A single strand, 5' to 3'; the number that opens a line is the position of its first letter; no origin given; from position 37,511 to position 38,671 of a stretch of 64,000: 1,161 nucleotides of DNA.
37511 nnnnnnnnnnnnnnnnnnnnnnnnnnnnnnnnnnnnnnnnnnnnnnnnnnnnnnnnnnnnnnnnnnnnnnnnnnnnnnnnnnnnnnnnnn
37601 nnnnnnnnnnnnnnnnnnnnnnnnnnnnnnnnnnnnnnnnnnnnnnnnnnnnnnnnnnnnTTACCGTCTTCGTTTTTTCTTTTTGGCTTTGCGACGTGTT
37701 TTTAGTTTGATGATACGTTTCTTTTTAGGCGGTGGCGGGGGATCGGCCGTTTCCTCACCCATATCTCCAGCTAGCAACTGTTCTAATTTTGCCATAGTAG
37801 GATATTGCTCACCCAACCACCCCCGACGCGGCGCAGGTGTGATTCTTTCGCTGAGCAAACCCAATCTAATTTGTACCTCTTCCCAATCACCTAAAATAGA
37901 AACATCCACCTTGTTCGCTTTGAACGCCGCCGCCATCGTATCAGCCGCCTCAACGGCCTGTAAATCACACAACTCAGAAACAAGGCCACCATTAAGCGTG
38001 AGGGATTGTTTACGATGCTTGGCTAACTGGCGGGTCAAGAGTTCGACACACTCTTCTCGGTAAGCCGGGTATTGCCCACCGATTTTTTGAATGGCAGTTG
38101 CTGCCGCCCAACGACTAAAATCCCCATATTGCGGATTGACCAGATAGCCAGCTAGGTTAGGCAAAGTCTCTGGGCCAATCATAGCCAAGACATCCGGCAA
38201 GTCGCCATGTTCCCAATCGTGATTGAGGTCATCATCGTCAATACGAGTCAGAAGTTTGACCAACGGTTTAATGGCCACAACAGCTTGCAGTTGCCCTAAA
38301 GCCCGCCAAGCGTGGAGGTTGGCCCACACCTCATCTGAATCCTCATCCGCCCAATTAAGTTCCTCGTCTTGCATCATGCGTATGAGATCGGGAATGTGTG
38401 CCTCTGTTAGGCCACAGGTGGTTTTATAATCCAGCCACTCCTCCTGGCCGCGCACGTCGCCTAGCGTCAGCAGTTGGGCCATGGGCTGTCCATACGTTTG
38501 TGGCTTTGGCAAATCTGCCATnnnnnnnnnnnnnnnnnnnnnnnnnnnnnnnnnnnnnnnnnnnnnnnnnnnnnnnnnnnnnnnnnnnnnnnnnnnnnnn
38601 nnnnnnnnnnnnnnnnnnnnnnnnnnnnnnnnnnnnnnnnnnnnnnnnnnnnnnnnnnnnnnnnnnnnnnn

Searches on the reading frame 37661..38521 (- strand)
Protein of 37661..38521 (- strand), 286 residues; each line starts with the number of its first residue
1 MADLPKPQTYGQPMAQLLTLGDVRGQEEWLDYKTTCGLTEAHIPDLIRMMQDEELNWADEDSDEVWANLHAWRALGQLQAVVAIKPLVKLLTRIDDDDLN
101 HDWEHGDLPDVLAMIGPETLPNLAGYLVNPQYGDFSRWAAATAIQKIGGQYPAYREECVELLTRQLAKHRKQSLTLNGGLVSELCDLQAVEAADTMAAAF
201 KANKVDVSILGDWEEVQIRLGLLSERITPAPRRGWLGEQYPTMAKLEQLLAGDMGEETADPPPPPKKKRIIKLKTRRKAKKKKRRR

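Call 20: search_protein_families(library=pfam, proteins=[window:37661-38521:-], max_evalue=0.01)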
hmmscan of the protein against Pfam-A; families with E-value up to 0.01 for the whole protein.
window:37661-38521:- (286 aa): 3 families
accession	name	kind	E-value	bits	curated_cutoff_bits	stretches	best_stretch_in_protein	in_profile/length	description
PF06685.17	DUF1186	-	2.7e-07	30.8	22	1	40-220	30-213/247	Protein of unknown function (DUF1186)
PF13646.12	HEAT_2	-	0.0009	19.9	27.7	0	60-98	41-78/88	HEAT repeats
PF03130.22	HEAT_PBS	-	0.0047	17.8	20.9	0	73-91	7-25/27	PBS lyase HEAT-like repeat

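Call 21: search_protein_families(library=padloc, proteins=[window:37661-38521:-], max_evalue=0.01)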
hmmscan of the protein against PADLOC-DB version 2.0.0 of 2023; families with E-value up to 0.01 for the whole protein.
window:37661-38521:- (286 aa): 0 families
